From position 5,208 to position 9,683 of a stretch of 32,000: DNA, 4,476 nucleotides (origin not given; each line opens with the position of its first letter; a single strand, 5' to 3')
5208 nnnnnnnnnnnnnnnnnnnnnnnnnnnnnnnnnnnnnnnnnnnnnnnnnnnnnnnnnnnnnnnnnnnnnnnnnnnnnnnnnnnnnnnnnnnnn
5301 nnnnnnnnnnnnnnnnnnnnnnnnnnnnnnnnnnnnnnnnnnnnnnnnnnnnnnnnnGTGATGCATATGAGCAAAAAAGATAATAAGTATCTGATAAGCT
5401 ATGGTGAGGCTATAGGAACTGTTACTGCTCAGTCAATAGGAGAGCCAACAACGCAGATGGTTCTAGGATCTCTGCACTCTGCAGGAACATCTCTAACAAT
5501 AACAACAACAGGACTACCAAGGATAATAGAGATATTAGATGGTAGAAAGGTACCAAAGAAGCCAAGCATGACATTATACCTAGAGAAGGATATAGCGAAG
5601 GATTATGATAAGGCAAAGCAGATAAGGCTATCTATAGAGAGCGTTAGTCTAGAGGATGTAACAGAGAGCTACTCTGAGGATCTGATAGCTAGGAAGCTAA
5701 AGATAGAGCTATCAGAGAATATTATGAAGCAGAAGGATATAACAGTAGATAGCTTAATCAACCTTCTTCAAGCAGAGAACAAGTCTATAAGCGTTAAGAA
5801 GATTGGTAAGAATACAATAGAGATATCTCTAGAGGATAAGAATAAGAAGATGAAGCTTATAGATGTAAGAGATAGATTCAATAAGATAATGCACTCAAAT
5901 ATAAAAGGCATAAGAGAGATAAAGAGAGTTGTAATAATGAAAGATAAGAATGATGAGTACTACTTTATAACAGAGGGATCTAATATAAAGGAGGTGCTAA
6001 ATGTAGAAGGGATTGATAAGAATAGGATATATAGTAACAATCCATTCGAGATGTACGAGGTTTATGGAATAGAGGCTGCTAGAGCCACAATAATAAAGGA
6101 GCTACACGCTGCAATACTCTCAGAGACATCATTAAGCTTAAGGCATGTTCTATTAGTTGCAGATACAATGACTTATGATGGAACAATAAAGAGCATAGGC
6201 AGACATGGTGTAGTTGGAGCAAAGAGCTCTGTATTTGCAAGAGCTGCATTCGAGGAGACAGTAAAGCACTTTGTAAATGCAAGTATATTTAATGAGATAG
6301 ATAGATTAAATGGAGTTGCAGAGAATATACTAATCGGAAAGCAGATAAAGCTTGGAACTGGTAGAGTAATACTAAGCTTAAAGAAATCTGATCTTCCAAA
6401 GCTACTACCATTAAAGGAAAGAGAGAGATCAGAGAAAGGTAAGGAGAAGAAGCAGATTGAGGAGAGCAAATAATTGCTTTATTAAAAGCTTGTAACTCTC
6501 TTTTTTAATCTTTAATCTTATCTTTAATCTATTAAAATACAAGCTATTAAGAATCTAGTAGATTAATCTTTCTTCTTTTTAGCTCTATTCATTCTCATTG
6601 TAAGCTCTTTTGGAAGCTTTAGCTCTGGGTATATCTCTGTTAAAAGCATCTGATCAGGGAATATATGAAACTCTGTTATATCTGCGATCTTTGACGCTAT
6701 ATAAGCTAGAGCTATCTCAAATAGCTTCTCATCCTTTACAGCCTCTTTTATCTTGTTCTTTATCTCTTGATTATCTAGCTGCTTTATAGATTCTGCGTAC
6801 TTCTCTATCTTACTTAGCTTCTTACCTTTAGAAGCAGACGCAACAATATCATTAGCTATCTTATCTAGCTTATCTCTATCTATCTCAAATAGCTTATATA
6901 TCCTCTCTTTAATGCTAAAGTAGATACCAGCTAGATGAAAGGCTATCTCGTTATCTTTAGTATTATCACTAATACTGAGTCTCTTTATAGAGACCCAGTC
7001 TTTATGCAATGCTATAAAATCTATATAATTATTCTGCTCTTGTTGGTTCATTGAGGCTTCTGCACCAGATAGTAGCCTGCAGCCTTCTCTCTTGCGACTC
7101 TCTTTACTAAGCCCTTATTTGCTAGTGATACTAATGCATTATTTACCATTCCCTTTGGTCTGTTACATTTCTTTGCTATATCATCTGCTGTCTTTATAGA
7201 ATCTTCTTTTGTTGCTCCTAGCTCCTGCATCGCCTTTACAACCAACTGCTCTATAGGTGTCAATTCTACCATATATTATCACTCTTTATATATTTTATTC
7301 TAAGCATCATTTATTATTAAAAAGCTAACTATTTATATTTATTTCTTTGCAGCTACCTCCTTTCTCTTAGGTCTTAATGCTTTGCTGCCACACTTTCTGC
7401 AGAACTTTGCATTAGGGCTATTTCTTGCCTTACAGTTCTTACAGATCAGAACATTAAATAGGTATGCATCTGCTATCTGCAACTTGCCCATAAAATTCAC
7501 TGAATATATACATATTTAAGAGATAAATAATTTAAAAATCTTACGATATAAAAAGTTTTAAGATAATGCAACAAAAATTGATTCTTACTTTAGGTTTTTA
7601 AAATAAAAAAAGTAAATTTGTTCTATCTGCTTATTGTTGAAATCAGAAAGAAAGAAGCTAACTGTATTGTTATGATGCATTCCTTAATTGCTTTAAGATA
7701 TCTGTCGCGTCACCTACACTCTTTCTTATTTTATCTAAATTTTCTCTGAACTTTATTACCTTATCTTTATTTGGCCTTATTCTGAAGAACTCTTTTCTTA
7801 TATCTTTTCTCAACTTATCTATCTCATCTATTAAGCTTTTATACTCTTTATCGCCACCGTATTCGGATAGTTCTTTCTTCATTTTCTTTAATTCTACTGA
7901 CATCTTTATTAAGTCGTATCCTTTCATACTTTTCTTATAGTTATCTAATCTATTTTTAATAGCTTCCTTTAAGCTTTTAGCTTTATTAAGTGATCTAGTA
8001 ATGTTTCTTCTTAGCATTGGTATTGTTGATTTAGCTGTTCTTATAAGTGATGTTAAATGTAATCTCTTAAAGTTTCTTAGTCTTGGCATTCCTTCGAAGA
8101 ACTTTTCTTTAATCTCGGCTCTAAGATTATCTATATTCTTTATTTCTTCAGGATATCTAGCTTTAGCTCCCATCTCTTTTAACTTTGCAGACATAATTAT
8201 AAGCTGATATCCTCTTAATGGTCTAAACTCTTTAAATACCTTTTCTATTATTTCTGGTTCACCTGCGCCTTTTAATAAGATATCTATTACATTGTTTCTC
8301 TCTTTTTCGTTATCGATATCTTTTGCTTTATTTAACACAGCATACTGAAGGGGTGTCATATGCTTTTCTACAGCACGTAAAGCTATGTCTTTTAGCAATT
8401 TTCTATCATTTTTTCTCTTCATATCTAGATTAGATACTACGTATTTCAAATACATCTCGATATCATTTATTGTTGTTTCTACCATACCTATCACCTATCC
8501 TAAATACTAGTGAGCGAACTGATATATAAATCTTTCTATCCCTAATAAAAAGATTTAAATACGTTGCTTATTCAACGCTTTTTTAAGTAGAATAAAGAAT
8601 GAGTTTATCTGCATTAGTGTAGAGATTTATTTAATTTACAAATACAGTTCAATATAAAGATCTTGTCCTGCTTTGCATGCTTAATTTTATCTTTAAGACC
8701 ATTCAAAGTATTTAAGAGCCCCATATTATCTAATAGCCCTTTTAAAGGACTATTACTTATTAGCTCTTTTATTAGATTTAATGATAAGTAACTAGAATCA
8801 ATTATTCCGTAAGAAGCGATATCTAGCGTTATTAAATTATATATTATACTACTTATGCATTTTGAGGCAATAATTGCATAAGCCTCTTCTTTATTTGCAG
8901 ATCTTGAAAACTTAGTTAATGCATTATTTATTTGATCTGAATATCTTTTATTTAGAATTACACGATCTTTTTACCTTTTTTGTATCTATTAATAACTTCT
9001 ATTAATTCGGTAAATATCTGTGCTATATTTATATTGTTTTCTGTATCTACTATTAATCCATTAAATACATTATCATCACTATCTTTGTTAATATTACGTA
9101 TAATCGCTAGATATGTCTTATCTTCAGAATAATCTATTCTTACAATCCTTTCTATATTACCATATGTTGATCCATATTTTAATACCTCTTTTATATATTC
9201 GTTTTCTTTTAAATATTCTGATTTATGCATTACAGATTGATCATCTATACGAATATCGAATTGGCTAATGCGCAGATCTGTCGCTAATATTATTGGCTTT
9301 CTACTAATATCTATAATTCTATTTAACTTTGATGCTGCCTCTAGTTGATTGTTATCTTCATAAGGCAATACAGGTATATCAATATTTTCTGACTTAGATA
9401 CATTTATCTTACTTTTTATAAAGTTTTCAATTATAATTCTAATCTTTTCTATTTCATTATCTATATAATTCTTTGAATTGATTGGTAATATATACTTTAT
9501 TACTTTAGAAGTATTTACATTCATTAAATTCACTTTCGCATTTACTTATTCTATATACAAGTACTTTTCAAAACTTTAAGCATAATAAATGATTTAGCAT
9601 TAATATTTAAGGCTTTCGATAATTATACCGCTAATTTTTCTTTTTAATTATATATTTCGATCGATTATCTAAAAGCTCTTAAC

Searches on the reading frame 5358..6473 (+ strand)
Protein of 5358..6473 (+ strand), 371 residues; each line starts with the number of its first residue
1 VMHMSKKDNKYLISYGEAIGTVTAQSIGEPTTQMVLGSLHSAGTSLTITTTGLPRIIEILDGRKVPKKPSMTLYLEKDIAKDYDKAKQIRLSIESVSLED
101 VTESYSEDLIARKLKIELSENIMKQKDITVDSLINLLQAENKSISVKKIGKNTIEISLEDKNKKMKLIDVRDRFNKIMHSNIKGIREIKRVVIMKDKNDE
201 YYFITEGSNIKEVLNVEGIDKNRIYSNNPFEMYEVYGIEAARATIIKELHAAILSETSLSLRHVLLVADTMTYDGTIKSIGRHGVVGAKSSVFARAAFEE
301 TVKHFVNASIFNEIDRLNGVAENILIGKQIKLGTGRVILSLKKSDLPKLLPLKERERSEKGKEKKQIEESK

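Call 7: search_protein_families(library=pfam, max_evalue=0.1, proteins=[window:5358-6473:+])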
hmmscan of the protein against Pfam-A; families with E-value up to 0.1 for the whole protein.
window:5358-6473:+ (371 aa): 1 family
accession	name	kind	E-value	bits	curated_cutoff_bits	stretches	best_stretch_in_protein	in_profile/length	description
PF04998.22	RNA_pol_Rpb1_5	-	4.4e-45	154.6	28.5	1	12-291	67-265/267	RNA polymerase Rpb1, domain 5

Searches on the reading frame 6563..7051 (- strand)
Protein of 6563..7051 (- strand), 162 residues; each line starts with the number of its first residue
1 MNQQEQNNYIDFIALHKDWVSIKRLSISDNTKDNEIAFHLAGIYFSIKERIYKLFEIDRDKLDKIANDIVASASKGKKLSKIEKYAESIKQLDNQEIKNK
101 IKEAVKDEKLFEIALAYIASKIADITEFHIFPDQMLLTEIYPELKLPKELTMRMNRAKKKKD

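Call 7: search_protein_families(library=pfam, max_evalue=0.1, proteins=[window:6563-7051:-])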
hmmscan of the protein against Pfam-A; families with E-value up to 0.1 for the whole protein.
window:6563-7051:- (162 aa): 3 families
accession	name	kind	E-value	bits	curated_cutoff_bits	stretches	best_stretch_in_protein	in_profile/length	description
PF10869.13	DUF2666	-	4e-10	40.5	23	1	9-121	3-112/135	Domain of unknown function (DUF2666)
PF22163.1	SipA_2nd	-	0.04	14.6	27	1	62-118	54-108/136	Salmonella Invasion protein A, C-terminal actin binding domain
PF25100.1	DUF7809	-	0.068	13.9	27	1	31-107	22-102/160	Domain of unknown function (DUF7809)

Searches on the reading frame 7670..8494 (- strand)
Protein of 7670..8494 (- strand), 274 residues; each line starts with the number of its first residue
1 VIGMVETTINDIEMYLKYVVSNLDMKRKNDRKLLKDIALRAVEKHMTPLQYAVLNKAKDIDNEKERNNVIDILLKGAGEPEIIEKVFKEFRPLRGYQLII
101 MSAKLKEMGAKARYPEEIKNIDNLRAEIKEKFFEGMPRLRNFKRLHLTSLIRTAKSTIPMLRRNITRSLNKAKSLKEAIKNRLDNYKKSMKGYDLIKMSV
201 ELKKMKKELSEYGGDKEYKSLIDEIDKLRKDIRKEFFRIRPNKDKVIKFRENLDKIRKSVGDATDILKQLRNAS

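Call 7: search_protein_families(library=pfam, max_evalue=0.1, proteins=[window:7670-8494:-])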
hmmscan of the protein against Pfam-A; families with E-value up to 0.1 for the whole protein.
window:7670-8494:- (274 aa): 2 families
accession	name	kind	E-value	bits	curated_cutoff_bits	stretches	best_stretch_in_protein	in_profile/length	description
PF12474.13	PKK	-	0.0072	16.9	25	0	125-208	5-88/139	Polo kinase kinase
PF13025.11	DUF3886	-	0.049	14.2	25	0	97-134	19-56/68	Protein of unknown function (DUF3886)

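Call 69: search_protein_families(library=padloc, max_evalue=0.01, proteins=[window:7670-8491:-])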
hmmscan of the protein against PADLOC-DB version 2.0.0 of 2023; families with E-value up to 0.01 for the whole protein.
window:7670-8491:- (273 aa): 0 families

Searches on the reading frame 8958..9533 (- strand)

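Call 7: search_protein_families(library=pfam, max_evalue=0.1, proteins=[window:8958-9533:-])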
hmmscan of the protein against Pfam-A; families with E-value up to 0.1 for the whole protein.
window:8958-9533:- (191 aa): 1 family
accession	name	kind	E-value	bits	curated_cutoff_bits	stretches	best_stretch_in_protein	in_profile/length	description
PF16814.10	Read-through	-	0.058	13.6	27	1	94-176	88-166/182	Read-through domain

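Call 69: search_protein_families(library=padloc, max_evalue=0.01, proteins=[window:8958-9530:-])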
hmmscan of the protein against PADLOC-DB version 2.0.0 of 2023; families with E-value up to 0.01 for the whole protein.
window:8958-9530:- (190 aa): 0 families
